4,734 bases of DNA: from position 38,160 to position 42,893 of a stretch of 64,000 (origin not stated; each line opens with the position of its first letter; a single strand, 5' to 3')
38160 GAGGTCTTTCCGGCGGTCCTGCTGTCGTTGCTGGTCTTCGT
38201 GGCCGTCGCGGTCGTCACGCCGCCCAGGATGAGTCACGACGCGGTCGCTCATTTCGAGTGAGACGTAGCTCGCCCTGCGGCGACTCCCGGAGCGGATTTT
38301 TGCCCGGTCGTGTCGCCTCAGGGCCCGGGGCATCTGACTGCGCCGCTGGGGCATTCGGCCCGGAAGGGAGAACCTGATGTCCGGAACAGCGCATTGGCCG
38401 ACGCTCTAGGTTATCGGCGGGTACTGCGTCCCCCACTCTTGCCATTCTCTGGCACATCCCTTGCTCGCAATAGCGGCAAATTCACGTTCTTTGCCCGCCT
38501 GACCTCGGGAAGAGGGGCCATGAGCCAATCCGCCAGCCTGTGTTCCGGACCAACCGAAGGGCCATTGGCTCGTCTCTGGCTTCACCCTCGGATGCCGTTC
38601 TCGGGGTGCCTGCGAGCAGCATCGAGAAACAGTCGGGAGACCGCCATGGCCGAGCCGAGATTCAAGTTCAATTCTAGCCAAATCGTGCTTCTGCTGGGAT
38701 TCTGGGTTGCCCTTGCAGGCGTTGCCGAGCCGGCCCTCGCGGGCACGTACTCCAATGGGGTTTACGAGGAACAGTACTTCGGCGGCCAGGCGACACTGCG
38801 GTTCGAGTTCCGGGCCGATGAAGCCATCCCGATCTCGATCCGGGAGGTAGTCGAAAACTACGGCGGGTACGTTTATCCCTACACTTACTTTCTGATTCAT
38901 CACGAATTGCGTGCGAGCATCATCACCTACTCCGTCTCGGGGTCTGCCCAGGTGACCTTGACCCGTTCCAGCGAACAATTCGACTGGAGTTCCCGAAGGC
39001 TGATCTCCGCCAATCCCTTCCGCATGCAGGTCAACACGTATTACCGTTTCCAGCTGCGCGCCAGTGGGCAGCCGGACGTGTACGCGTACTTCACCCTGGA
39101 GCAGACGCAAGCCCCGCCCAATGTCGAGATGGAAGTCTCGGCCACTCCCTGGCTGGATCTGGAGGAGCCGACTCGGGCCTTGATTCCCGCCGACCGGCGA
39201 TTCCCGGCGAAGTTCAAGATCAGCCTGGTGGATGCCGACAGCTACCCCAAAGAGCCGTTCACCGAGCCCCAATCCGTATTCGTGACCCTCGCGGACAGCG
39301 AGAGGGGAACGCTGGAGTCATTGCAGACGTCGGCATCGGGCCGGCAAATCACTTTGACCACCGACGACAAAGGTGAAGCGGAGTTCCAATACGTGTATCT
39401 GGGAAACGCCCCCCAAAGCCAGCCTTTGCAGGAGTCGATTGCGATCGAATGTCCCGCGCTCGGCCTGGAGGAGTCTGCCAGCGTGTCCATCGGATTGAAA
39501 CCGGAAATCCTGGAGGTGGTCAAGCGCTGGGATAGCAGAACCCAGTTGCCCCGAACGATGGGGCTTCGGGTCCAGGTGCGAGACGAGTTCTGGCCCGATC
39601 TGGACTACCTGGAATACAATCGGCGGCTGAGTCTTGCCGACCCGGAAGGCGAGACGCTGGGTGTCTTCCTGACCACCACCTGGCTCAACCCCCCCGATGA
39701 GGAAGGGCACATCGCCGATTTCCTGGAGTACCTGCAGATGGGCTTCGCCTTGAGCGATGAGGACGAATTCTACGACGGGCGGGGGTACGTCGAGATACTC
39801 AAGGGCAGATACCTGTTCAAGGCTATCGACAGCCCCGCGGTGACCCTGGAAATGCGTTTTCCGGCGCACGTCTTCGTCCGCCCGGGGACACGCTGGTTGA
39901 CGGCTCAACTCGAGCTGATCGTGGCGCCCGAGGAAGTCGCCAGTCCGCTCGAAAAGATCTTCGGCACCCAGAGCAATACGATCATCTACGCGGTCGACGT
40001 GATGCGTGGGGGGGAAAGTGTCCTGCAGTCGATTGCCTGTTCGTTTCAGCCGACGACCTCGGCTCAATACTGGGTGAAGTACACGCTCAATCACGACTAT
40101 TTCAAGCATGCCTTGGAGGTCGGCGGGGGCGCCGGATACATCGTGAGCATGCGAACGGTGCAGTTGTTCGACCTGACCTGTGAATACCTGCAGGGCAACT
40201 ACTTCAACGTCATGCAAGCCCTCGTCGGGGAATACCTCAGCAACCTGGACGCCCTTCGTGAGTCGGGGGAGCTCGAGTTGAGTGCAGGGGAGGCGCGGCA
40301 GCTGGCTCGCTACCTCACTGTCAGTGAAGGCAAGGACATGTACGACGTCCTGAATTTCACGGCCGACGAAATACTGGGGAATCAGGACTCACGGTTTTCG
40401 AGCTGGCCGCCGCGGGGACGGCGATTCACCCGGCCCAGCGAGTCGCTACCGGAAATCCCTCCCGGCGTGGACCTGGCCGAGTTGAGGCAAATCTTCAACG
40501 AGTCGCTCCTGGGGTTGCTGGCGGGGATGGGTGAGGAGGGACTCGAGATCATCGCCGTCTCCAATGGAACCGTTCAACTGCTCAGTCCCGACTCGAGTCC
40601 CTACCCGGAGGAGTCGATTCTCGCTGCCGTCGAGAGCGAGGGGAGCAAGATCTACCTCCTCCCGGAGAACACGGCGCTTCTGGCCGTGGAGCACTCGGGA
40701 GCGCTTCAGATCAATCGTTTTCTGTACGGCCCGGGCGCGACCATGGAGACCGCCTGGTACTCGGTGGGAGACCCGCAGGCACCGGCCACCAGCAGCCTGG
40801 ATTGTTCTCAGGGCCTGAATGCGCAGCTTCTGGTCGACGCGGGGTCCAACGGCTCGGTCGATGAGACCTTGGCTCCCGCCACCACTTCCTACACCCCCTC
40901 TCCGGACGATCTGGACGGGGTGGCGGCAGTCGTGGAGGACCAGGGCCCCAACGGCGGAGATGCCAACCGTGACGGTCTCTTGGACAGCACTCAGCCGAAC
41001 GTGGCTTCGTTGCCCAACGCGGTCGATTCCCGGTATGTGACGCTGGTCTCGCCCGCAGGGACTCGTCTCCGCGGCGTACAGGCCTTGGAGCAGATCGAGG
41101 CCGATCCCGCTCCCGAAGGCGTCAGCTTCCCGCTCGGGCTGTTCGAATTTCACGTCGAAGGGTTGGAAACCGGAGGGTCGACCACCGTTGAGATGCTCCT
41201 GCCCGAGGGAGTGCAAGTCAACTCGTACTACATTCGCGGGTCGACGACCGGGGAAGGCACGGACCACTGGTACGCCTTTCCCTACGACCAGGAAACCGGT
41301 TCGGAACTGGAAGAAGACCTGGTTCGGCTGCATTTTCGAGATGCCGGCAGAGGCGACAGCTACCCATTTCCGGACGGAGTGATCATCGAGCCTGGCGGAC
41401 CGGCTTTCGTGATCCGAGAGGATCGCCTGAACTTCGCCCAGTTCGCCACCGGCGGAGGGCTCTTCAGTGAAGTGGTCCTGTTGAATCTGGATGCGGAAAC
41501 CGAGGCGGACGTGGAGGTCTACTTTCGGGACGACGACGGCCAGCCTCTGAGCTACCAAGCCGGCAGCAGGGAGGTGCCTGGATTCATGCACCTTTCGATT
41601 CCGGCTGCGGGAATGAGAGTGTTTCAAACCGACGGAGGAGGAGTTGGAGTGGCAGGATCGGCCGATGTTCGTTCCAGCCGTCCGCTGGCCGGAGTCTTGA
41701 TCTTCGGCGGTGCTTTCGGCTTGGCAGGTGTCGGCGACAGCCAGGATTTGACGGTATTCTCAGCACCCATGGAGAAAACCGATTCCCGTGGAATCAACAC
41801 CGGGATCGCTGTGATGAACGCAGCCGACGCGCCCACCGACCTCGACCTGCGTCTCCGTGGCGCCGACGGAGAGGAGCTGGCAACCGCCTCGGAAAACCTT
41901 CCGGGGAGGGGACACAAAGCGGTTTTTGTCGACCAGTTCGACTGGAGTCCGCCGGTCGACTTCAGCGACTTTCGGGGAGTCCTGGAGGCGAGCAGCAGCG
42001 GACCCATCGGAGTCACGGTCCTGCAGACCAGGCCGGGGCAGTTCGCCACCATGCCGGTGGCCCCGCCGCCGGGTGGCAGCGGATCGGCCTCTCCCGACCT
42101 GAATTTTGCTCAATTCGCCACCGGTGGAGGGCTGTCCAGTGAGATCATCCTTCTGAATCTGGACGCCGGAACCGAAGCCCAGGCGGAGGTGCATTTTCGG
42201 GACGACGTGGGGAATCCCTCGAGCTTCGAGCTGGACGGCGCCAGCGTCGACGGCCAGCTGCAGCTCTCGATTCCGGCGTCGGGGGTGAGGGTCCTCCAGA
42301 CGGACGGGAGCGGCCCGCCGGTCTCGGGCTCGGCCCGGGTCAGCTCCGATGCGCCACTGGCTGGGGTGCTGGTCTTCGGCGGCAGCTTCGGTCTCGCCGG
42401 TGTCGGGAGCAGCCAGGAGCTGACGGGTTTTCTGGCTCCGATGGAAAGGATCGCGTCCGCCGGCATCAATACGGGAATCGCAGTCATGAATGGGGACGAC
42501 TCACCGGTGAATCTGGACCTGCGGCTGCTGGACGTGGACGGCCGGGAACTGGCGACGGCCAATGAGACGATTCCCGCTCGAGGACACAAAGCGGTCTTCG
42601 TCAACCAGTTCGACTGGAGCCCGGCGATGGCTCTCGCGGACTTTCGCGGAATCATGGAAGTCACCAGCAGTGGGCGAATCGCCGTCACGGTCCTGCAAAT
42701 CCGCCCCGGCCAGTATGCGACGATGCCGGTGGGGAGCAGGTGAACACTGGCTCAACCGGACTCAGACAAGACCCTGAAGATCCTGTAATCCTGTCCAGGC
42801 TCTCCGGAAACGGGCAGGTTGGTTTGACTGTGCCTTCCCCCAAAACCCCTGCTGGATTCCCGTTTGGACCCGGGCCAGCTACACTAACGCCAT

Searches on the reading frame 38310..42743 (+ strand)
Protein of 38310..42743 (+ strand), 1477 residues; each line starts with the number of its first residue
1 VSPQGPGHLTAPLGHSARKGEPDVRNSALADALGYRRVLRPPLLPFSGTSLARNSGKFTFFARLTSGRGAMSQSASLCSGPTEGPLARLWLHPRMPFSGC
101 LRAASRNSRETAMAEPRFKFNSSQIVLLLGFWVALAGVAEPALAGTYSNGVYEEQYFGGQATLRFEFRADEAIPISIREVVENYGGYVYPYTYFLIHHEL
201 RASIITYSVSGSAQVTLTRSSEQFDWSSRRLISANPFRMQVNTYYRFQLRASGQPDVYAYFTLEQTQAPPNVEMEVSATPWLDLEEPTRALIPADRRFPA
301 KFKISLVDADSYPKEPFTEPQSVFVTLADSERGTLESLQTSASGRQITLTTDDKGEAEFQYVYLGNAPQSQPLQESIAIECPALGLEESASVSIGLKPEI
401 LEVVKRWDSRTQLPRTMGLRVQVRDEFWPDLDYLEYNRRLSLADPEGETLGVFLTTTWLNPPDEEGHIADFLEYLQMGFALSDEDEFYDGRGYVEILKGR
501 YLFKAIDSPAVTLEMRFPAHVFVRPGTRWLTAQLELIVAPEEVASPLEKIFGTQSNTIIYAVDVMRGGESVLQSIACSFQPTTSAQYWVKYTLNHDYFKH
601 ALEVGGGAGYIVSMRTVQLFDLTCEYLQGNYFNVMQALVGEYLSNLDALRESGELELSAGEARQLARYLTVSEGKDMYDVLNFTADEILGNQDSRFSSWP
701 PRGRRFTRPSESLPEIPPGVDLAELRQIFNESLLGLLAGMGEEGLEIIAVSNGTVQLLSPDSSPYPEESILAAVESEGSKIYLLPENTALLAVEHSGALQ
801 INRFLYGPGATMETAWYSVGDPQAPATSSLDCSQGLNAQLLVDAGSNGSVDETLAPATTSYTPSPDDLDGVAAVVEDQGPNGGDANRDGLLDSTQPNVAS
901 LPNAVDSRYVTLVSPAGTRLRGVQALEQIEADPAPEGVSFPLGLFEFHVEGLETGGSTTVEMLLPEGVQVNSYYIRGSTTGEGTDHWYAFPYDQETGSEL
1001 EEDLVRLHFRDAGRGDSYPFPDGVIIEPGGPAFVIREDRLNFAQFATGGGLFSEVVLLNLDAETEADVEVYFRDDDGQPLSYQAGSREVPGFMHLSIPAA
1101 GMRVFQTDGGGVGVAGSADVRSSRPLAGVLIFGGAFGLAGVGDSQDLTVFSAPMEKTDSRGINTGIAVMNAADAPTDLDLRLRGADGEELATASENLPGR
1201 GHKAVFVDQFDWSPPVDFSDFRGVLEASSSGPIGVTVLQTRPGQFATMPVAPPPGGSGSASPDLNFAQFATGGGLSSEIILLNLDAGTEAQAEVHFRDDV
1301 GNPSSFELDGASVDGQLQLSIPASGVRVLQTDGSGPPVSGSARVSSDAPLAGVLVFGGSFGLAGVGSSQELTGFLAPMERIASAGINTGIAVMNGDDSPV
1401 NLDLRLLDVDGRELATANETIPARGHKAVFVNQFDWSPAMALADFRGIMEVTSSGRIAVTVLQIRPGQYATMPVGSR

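Call 5: search_protein_families(library=pfam, proteins=[window:38310-42743:+], max_evalue=1)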
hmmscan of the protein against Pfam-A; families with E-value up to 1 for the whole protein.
window:38310-42743:+ (1477 aa): 1 family
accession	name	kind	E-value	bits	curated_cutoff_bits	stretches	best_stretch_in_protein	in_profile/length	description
PF24213.1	DUF7434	-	0.13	12.7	27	0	1350-1366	14-30/40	Family of unknown function (DUF7434)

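Call 6: search_protein_families(library=ncbifam, proteins=[window:38310-42743:+], max_evalue=1)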
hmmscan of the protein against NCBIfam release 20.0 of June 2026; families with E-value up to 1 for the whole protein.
window:38310-42743:+ (1477 aa): 1 family
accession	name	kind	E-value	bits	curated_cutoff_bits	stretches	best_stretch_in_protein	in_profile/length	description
NF041766.1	choice_anch_U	domain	9.4e-16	58.4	32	1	935-1032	2-91/92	choice-of-anchor U domain-containing protein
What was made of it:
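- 41112..41405 (+): Choice-of-anchor U domain of the secreted protein. NCBIfam NF041766, E 9.4e-16, 58.4 bits against a 32-bit cut-off (call 6).
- On Known C-terminal sorting or anchoring domains (T9SS CTD, PEP-CTERM, LPXTG and others): No such model matches either protein at E up to 1 (calls 5, 6).
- In the secreted protein it follows a choice-of-anchor U domain, a domain type that is normally followed by a sorting signal (call 6). There is no match to any known sorting-domain model in Pfam or NCBIfam (calls 5, 6).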

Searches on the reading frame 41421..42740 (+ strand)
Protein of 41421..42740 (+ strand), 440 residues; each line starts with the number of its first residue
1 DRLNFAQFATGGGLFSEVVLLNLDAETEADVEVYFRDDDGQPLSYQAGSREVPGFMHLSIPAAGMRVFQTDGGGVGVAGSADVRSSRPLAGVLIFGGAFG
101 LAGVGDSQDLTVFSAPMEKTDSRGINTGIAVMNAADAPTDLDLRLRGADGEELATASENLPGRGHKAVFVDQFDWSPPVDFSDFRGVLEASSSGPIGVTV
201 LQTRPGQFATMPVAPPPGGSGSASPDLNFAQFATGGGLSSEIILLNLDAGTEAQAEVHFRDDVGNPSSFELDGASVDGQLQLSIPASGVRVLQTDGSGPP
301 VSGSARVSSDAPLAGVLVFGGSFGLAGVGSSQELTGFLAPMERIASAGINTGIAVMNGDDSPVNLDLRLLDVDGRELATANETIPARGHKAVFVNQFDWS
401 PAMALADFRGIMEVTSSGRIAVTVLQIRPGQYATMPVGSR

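Call 10: find_homologous_proteins(query=window:41421-42740:+)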
Query seq(440 aa) (440 aa): 127 proteins with E <= 0.001 among 8000 candidates; the best 120 are listed.
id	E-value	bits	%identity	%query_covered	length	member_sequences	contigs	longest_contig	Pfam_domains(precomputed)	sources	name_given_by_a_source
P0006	9.9e-149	514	59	100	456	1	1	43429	-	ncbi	ncbi:MAG: hypothetical protein P8020_11950, partial [Acidobacteriota bacterium]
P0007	7.3e-122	426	47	99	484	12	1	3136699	-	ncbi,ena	-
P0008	2.1e-120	421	43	96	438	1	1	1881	-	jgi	jgi:hypothetical protein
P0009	5.5e-120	419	50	100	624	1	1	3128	-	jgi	jgi:hypothetical protein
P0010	1.1e-110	389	48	98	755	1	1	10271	PF13385.14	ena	-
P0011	8.2e-110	386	46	96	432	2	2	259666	-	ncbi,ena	-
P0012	8.3e-110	386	48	99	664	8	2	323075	-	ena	-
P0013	5.7e-108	380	46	100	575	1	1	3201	PF01839.30,PF13517.13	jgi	jgi:hypothetical protein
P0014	1.5e-104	369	46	99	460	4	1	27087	-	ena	-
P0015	8.1e-103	363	44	99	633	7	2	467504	-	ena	-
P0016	6.5e-102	360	44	100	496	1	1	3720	-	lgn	-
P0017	1.2e-101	359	44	99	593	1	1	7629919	-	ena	-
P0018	3.8e-101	357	46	100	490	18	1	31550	-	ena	-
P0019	3.7e-98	348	45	99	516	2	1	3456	-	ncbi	ncbi:MAG: choice-of-anchor U domain-containing protein, partial [Acidobacteriota bacterium]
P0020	5.7e-98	347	44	99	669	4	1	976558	-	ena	-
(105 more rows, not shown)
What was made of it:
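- Several carriers lie on the same large contigs (call 10).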

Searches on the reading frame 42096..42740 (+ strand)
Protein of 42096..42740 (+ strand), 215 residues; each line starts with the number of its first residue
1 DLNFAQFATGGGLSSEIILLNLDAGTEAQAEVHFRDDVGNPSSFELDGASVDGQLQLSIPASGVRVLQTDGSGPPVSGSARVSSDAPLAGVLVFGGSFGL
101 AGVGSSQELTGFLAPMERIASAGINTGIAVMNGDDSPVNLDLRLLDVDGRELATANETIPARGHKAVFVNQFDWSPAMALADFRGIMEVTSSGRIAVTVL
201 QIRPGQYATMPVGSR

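Call 40: predict_structure(alignment_id=A2)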
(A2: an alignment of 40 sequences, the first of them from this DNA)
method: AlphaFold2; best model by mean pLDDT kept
length: 215 residues; sequences in the alignment: 40
mean_pLDDT: 95.7   pTM: 0.87
mean pLDDT of the five models: 95.7, 95.3, 94.7, 94.5, 94.1
residues with pLDDT >= 90: 198; 70-90: 17; 50-70: 0; < 50: 0
segments of 3 or more residues with pLDDT < 50: none
pLDDT, mean of each block of 10 residues (from residue 1): 95 95 98 97 94 97 97 95 97 88 88 98 97 98 98 98 97 98 98 97 92 92
secondary structure, 60 per line:
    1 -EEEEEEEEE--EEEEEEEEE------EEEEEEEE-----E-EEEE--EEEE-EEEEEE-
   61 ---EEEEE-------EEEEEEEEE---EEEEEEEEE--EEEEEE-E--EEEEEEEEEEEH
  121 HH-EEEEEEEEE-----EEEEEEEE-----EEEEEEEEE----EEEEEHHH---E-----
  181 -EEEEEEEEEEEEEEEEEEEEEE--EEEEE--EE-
elements in order: E2-10 E13-21 E28-35 E43-46 E49-52 E54-59 E64-68 E76-84 E88-96 E99-104 E109-119 E124-132 E138-145 E151-159 E164-168 E182-203 E206-210
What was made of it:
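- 42096..42734 (+): ASRAH dyad 2 of the secreted protein, ending 2 aa before the stop codon. AF2 pLDDT 95.7 (call 40).
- AF2 model of the secreted protein's dyad has pLDDT 95.7 (call 40).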

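Call 66: search_solved_structures(query=A2, max_evalue=10, show_alignments=2)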
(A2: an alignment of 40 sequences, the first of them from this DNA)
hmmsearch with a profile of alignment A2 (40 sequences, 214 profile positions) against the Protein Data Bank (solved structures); distinct sequences matched with E-value up to 10: 0.
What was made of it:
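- On ASRAH superfamily (ASRT/TM1070-like): A profile search of the PDB sequences found nothing (call 66).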
